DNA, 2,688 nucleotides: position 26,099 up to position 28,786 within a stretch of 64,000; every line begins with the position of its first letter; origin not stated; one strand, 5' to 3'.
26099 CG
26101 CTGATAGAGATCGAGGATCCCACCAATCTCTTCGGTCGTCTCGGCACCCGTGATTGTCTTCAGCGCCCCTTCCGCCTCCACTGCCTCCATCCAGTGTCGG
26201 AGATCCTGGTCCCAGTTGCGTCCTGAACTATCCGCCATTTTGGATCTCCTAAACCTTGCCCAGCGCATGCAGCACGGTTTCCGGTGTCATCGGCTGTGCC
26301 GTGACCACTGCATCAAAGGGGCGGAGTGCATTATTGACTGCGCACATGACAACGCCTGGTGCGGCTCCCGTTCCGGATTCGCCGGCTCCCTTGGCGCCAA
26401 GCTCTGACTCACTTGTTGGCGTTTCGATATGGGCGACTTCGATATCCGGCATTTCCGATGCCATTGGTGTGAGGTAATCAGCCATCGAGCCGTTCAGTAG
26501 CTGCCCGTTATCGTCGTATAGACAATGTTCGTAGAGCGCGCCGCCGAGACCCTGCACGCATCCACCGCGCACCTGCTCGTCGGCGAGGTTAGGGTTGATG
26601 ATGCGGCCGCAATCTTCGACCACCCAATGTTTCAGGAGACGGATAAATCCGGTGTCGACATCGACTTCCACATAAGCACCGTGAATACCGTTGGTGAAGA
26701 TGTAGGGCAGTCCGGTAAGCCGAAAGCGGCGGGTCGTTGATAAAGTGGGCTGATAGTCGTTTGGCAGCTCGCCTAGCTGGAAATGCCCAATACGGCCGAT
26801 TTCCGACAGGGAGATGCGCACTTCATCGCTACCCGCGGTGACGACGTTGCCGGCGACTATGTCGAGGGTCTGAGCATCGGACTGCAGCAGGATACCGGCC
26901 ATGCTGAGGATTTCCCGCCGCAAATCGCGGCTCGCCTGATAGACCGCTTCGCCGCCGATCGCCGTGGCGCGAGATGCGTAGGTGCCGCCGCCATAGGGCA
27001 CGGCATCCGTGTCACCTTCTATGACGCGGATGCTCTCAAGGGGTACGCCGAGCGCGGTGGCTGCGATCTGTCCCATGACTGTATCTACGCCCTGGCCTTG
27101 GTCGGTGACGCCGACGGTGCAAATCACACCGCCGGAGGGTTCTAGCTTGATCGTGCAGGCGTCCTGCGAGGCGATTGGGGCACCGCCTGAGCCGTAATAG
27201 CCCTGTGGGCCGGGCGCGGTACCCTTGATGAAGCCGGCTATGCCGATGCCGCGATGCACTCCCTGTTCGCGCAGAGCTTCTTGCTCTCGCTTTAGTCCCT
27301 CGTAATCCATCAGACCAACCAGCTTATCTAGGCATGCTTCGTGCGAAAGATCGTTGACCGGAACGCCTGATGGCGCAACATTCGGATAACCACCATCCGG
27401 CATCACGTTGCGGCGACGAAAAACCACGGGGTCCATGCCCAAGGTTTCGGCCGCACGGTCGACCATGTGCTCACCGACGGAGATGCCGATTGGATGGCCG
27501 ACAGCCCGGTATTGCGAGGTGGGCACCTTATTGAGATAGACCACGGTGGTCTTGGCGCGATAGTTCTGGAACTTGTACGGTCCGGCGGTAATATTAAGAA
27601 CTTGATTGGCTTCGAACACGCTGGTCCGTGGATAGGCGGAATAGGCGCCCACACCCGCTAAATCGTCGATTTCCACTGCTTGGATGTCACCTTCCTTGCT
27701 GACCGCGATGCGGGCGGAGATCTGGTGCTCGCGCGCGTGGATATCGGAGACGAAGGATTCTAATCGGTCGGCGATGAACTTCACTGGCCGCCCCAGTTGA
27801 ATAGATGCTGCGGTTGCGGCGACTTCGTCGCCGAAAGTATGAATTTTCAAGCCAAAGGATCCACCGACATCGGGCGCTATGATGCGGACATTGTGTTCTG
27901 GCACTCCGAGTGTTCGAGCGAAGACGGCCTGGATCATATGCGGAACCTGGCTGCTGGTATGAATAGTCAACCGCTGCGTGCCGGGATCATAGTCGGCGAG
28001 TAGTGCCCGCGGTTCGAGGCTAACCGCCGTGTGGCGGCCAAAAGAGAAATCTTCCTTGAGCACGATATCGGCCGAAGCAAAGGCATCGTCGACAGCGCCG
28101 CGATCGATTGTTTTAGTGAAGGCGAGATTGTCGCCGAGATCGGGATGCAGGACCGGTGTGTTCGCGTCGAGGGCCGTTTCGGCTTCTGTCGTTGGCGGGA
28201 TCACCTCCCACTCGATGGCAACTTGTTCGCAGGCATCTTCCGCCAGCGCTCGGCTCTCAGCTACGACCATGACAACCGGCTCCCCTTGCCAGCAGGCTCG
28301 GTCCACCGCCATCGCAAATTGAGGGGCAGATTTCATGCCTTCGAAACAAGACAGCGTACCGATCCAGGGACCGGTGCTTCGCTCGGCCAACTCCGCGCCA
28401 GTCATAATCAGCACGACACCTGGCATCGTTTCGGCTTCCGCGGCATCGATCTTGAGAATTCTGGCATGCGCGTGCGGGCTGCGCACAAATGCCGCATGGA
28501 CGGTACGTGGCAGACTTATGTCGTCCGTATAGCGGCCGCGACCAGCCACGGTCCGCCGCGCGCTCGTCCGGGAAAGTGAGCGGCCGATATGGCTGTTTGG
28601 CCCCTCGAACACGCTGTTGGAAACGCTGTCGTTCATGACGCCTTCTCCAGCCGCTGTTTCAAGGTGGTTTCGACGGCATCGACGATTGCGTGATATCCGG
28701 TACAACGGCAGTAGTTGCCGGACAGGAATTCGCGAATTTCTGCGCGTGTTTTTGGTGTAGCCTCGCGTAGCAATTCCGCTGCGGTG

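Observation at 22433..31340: Seven-gene operon interleaving two complete CoxM/S/L-type molybdenum hydroxylases with a UbiD (prFMN) decarboxylase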

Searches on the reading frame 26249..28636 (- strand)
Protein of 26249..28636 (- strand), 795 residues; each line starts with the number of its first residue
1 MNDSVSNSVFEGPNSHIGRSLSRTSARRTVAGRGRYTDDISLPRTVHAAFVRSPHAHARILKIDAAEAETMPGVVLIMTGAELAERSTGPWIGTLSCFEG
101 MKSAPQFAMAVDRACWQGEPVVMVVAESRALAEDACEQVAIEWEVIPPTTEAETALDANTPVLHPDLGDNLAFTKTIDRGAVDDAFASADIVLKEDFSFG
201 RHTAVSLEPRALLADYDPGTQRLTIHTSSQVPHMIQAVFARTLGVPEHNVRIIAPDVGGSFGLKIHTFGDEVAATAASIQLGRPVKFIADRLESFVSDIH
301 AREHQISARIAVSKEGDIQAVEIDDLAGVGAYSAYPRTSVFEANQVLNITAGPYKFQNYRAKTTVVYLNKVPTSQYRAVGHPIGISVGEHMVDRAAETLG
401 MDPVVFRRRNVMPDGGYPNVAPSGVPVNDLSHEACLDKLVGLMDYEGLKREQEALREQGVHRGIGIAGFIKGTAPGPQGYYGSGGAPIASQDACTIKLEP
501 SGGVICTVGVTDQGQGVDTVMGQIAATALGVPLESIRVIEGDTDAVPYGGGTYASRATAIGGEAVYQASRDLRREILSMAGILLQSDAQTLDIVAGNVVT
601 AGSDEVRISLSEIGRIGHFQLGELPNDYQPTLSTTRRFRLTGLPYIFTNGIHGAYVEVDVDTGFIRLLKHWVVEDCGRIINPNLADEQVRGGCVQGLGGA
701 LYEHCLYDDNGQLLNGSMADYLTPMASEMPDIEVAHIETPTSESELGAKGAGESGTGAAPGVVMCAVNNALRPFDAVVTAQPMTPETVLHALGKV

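Call 3: search_protein_families(library=pfam, proteins=[window:26249-28636:-])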
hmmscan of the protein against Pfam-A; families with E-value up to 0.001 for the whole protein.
window:26249-28636:- (795 aa): 3 families
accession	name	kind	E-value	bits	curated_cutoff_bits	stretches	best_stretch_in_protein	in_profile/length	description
PF20256.3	MoCoBD_2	-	5.1e-79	266.2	27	1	442-730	5-283/283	Molybdopterin cofactor-binding domain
PF02738.23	MoCoBD_1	-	2e-73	246.9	27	1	163-411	1-244/244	Molybdopterin cofactor-binding domain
PF01315.27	Ald_Xan_dh_C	-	7.3e-27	94.3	31.3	1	32-145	2-108/110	Aldehyde oxidase and xanthine dehydrogenase, a/b hammerhead domain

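Call 4: search_protein_families(library=ncbifam, proteins=[window:26249-28636:-])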
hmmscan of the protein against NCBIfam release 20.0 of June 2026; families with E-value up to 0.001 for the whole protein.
window:26249-28636:- (795 aa): 13 families
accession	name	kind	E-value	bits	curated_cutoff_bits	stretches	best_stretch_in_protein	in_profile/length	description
NF040766.1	CODH_aero_grp5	exception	1.3e-160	536.2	950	1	16-788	4-781/785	aerobic carbon-monoxide dehydrogenase large subunit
NF041018.1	glyceraldDH_alpha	equivalog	1e-158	530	790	1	16-788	2-740/741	glyceraldehyde dehydrogenase subunit alpha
TIGR02416.1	CO_dehy_Mo_lg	equivalog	4.2e-139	465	991.15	1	28-788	4-767/770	aerobic carbon-monoxide dehydrogenase large subunit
NF043082.1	XdhA_XDHase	equivalog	1.1e-129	433.8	780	1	17-792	1-752/758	xanthine dehydrogenase subunit XdhA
NF007426.0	PRK09970.1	equivalog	1.3e-125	420.3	916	1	15-791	4-754/761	xanthine dehydrogenase molybdenum-binding subunit XdhA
TIGR03194.1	4hydrxCoA_A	equivalog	2.9e-120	402.9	994.55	1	29-792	9-746/746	4-hydroxybenzoyl-CoA reductase subunit alpha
TIGR03196.1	pucD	equivalog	1.1e-85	288.6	783.65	1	17-771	3-740/763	xanthine dehydrogenase subunit D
NF045668.1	pterin_aldehy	equivalog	3e-82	277.1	1100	1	17-792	175-904/905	molybdopterin-dependent aldehyde oxidoreductase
TIGR03313.1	Se_sel_red_Mo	hypoth_equivalog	1.2e-78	264.8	1101.9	2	170-794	352-951/951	molybdopterin-dependent oxidoreductase Mo/Fe-S-binding subunit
TIGR02965.1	xanthine_xdhB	equivalog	1.8e-78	264.5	849.5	1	18-792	2-754/758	xanthine dehydrogenase molybdopterin binding subunit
NF041671.1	peri_hyde_PaoC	equivalog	5.7e-67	226.7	1180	1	16-792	17-731/735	aldehyde oxidoreductase molybdenum-binding subunit PaoC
TIGR03311.1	Se_dep_XDH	equivalog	9.2e-66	222.5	830.45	2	13-578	158-680/848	selenium-dependent xanthine dehydrogenase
TIGR02969.1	mam_aldehyde_ox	subfamily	1.3e-45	155.4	1912.3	1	13-771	572-1279/1330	aldehyde oxidase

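Call 14: search_solved_structures(query=window:26249-28636:-, max_evalue=1e-30)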
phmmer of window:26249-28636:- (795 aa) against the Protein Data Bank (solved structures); distinct sequences matched with E-value up to 1e-30: 39.
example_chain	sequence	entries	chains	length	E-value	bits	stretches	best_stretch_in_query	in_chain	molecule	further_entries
1t3q_B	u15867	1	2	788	1.3e-136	460.1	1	15-791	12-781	quinoline 2-oxidoreductase large subunit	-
8uem_A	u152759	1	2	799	1.2e-134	453.7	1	18-792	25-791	Carbon monoxide dehydrogenase (Large chain), CoxL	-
1ffu_B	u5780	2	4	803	1.5e-106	360.7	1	17-766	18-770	CUTL, MOLYBDOPROTEIN OF CARBON MONOXIDE DEHYDROGENASE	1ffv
1n5w_B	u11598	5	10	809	7.1e-105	355.2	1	22-771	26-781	Carbon monoxide dehydrogenase large chain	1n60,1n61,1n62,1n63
7dqx_A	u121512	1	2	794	9.6e-105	354.7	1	15-789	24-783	6-hydroxypseudooxynicotine dehydrogenase complex subunit gamma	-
1zxi_B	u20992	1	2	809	9.7e-105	354.7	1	22-771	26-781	Carbon monoxide dehydrogenase large chain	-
4zoh_A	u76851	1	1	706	1.1e-87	298.4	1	101-772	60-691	Putative oxidoreductase molybdopterin-binding subunit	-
1rm6_A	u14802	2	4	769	4.7e-86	292.9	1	28-788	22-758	4-hydroxybenzoyl-CoA reductase alpha subunit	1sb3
1sij_A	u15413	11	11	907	7.7e-45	156.6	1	21-574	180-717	Aldehyde oxidoreductase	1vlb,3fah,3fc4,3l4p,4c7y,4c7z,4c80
4yrw_A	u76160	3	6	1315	7.9e-45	156.6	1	15-574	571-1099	Xanthine dehydrogenase/oxidase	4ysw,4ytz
2e3t_A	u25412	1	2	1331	8.2e-45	156.6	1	15-574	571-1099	Xanthine dehydrogenase/oxidase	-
3an1_A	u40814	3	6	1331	8.2e-45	156.6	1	15-574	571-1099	Xanthine dehydrogenase/oxidase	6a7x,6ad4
6ac4_A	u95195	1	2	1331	8.2e-45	156.6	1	15-574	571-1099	Xanthine dehydrogenase/oxidase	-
6abu_A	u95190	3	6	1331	8.2e-45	156.6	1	15-574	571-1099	Xanthine dehydrogenase/oxidase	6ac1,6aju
6adj_A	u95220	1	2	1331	8.2e-45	156.6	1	15-574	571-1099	Xanthine dehydrogenase/oxidase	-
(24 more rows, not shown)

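Call 42: search_solved_structures(query=window:26249-28636:-, max_evalue=1e-100, show_alignments=2)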
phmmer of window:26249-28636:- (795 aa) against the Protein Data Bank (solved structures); distinct sequences matched with E-value up to 1e-100: 6.
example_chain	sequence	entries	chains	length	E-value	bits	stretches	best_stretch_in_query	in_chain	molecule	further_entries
1t3q_B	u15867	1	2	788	1.3e-136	460.1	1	15-791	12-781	quinoline 2-oxidoreductase large subunit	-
8uem_A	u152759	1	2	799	1.2e-134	453.7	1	18-792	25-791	Carbon monoxide dehydrogenase (Large chain), CoxL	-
1ffu_B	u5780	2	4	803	1.5e-106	360.7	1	17-766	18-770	CUTL, MOLYBDOPROTEIN OF CARBON MONOXIDE DEHYDROGENASE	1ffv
1n5w_B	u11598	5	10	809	7.1e-105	355.2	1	22-771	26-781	Carbon monoxide dehydrogenase large chain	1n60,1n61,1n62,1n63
7dqx_A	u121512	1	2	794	9.6e-105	354.7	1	15-789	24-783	6-hydroxypseudooxynicotine dehydrogenase complex subunit gamma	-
1zxi_B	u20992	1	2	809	9.7e-105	354.7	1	22-771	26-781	Carbon monoxide dehydrogenase large chain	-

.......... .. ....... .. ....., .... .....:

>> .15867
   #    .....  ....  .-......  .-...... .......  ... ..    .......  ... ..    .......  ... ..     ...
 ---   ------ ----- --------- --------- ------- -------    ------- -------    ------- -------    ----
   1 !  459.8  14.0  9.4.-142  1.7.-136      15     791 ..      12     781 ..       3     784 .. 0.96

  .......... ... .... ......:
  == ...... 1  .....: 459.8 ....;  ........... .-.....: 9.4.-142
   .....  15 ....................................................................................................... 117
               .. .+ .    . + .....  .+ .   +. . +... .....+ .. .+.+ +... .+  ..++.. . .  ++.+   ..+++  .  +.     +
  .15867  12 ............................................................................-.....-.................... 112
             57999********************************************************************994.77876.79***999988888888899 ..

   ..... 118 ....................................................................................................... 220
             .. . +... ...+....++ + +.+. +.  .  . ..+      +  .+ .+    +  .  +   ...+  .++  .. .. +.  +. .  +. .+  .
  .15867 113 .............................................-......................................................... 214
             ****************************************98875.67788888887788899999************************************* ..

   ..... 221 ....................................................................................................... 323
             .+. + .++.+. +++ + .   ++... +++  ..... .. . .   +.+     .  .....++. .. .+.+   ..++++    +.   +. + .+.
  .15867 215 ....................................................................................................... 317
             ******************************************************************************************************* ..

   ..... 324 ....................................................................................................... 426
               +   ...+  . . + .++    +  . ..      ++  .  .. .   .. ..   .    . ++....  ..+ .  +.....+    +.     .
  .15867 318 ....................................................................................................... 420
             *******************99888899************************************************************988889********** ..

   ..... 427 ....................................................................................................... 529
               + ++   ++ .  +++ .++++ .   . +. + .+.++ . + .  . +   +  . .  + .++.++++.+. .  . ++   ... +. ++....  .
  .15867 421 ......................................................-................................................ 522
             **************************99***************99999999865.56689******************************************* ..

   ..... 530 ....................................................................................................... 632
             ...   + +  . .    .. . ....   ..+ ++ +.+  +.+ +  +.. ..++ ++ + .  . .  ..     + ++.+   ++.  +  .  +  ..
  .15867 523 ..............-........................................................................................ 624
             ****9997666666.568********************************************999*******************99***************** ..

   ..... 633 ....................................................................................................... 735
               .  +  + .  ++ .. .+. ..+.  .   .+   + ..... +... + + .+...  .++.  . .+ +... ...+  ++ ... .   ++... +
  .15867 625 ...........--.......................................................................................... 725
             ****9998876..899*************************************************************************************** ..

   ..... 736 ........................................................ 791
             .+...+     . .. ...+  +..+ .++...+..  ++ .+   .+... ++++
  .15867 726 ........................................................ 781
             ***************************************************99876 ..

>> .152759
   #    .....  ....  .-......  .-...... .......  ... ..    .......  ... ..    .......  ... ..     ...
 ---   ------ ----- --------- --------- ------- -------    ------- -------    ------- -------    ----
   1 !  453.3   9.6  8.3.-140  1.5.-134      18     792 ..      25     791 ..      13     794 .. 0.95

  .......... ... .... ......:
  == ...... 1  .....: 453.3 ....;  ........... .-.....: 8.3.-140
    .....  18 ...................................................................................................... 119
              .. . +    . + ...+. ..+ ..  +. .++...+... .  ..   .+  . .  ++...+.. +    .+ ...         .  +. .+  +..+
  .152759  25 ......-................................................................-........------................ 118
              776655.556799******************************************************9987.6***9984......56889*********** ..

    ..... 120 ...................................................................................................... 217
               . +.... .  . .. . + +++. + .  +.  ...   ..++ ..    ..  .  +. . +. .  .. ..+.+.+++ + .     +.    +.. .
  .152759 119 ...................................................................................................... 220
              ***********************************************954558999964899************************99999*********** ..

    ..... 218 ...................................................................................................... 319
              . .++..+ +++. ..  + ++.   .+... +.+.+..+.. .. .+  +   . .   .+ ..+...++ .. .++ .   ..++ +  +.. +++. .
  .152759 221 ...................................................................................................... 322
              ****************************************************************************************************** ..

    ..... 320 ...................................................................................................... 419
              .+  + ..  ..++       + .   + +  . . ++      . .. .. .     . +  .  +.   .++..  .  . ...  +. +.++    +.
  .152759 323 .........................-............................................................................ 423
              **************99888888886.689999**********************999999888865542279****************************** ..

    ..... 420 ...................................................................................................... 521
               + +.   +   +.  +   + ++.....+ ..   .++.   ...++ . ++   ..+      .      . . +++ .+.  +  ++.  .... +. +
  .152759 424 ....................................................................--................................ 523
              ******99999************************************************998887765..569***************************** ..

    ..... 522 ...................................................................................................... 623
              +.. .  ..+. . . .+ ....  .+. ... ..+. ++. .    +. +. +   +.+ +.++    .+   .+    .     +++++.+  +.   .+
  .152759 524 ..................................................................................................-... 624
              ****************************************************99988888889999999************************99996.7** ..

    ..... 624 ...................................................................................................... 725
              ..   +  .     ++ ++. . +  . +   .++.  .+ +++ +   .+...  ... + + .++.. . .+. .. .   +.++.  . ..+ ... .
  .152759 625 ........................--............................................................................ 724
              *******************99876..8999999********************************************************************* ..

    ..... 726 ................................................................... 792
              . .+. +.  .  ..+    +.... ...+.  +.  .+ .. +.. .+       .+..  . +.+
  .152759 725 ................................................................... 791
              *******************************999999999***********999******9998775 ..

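Call 64: search_dna_similar(query=window:26249-28636:-, collection=plasmids, mode=protein, max_rows=25, max_evalue=1e-100)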
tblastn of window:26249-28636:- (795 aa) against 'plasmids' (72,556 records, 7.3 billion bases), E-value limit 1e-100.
Records with a match: 229; places in all: 256; records where one place covers at least 80% of the query: 229.
Best place of each record, by identity: <60% 229.
By first word of the organism name: Pseudosulfitobacter 40; Sinorhizobium 23; Azospirillum 13; Rhizobium 10; Arthrobacter 8; Cupriavidus 8; Caballeronia 8; Phaeobacter 7; Dinoroseobacter 6; Burkholderia 6; and 50 more.
By predicted mobility (MOB-suite, as given by PLSDB): non-mobilizable 142; conjugative 64; mobilizable 23.
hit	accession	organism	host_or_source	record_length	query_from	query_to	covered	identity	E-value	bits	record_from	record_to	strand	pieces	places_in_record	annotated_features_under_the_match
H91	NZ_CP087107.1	Methylobacterium sp. NMS14P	Coffea arabica,Pure culture,root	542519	8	795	99%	56.2%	0e+0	895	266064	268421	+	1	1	xanthine dehydrogenase family protein molybdopterin-binding subunit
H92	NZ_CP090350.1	Methylobacterium oryzae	single cell,soil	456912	8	795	99%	55.6%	0e+0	882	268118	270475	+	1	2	xanthine dehydrogenase family protein molybdopterin-binding subunit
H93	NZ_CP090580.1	Methylobacterium radiotolerans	Pure isolate,Urban soil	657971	8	795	99%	55.2%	0e+0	863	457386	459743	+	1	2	xanthine dehydrogenase family protein molybdopterin-binding subunit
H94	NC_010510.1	Methylobacterium radiotolerans JCM 2831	-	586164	8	795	99%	55.2%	0e+0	863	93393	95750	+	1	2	xanthine dehydrogenase family protein molybdopterin-binding subunit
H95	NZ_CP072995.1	Loktanella salsilacus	-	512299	13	795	98%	55.3%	0e+0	851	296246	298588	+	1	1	xanthine dehydrogenase family protein molybdopterin-binding subunit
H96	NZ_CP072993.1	Loktanella salsilacus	-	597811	13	795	98%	55.2%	0e+0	846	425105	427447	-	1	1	xanthine dehydrogenase family protein molybdopterin-binding subunit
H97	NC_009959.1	Dinoroseobacter shibae DFL 12 = DSM 16493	-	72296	13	795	98%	54.3%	0e+0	837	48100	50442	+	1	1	xanthine dehydrogenase family protein molybdopterin-binding subunit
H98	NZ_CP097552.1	Dinoroseobacter shibae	Alexandrium ostenfeldii,pure culture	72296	13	795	98%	54.3%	0e+0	837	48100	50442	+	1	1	xanthine dehydrogenase family protein molybdopterin-binding subunit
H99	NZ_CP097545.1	Dinoroseobacter shibae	Prorocentrum lima,pure culture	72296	13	795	98%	54.3%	0e+0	837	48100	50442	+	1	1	xanthine dehydrogenase family protein molybdopterin-binding subunit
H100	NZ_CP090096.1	Neorhizobium galegae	Galega,Cell culture,Plant nodule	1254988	13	795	98%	52.0%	0e+0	847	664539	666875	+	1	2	record has no annotation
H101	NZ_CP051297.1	Alicycliphilus denitrificans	whole organism,pond sediment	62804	4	789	99%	49.1%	0e+0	744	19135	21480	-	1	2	xanthine dehydrogenase family protein molybdopterin-binding subunit | (2Fe-2S)-binding protein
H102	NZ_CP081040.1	Leisingera sp. M527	-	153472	6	792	99%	48.8%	0e+0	761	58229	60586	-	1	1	xanthine dehydrogenase family protein molybdopterin-binding subunit | (2Fe-2S)-binding protein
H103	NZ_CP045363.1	Roseivivax sp. THAF40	pure culture,Surface of a polyethylene ...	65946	4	792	99%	46.4%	0e+0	711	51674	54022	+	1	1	xanthine dehydrogenase family protein molybdopterin-binding subunit | (2Fe-2S)-binding protein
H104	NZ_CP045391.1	Roseivivax sp. THAF30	pure culture,Surface of a polyethylene ...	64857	4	792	99%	46.4%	0e+0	711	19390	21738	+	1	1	xanthine dehydrogenase family protein molybdopterin-binding subunit | (2Fe-2S)-binding protein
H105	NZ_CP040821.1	Paroceanicella profunda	Cell culture,Deep seawater from Mariana ...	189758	17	789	97%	46.6%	0e+0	628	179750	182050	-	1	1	xanthine dehydrogenase family protein molybdopterin-binding subunit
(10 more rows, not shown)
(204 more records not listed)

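Call 67: get_annotated_region(hit=H97, flank=10000)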
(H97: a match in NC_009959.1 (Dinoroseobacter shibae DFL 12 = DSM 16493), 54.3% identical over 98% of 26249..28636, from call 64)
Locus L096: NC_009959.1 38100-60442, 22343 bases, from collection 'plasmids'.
description: Dinoroseobacter shibae DFL 12 = DSM 16493 plasmid pDSHI05, complete sequence
organism: Dinoroseobacter shibae DFL 12 = DSM 16493 (NCBI taxid 398580)
taxonomy: Bacteria; Pseudomonadota; Alphaproteobacteria; Rhodobacterales; Roseobacteraceae; Dinoroseobacter; Dinoroseobacter shibae; Dinoroseobacter shibae DFL 12 = DSM 16493
host: -; source: -; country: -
typing (MOB-suite, as given by PLSDB): non-mobilizable; replicon rep_cluster_1015
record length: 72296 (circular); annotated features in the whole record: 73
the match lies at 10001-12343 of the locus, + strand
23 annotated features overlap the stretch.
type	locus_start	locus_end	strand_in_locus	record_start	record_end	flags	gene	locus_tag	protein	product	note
CDS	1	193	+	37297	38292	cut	-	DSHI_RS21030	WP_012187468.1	TRAP transporter substrate-binding protein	-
CDS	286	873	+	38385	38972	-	-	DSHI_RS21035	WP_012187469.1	TRAP transporter small permease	GO:0015740 - C4-dicarboxylate transport [Evidence IEA]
CDS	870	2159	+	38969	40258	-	-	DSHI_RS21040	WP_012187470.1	TRAP transporter large permease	GO:0008643 - carbohydrate transport [Evidence IEA]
CDS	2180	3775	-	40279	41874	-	-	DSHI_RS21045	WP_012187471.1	gamma-glutamyltransferase family protein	-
CDS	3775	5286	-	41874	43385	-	-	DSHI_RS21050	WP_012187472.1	tripartite tricarboxylate transporter permease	-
CDS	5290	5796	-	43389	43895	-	-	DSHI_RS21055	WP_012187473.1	tripartite tricarboxylate transporter TctB family protein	-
CDS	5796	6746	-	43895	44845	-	-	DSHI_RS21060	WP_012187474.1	tripartite tricarboxylate transporter substrate binding protein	-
CDS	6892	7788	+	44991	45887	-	-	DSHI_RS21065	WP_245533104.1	LysR family transcriptional regulator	-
CDS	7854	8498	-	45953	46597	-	-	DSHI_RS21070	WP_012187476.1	TetR/AcrR family transcriptional regulator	GO:0006355 - regulation of DNA-templated transcription [Evidence IEA]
CDS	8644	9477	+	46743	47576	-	-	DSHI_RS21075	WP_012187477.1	xanthine dehydrogenase family protein subunit M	-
CDS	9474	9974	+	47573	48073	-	-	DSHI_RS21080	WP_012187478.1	(2Fe-2S)-binding protein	-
CDS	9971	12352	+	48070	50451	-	-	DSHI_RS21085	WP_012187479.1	xanthine dehydrogenase family protein molybdopterin-binding subunit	-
CDS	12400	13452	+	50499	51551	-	-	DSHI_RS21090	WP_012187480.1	C4-dicarboxylate TRAP transporter substrate-binding protein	-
CDS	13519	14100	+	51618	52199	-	-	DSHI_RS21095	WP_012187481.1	TRAP transporter small permease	GO:0015740 - C4-dicarboxylate transport [Evidence IEA]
CDS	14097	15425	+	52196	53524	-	-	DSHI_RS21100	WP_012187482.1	TRAP transporter large permease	GO:0008643 - carbohydrate transport [Evidence IEA]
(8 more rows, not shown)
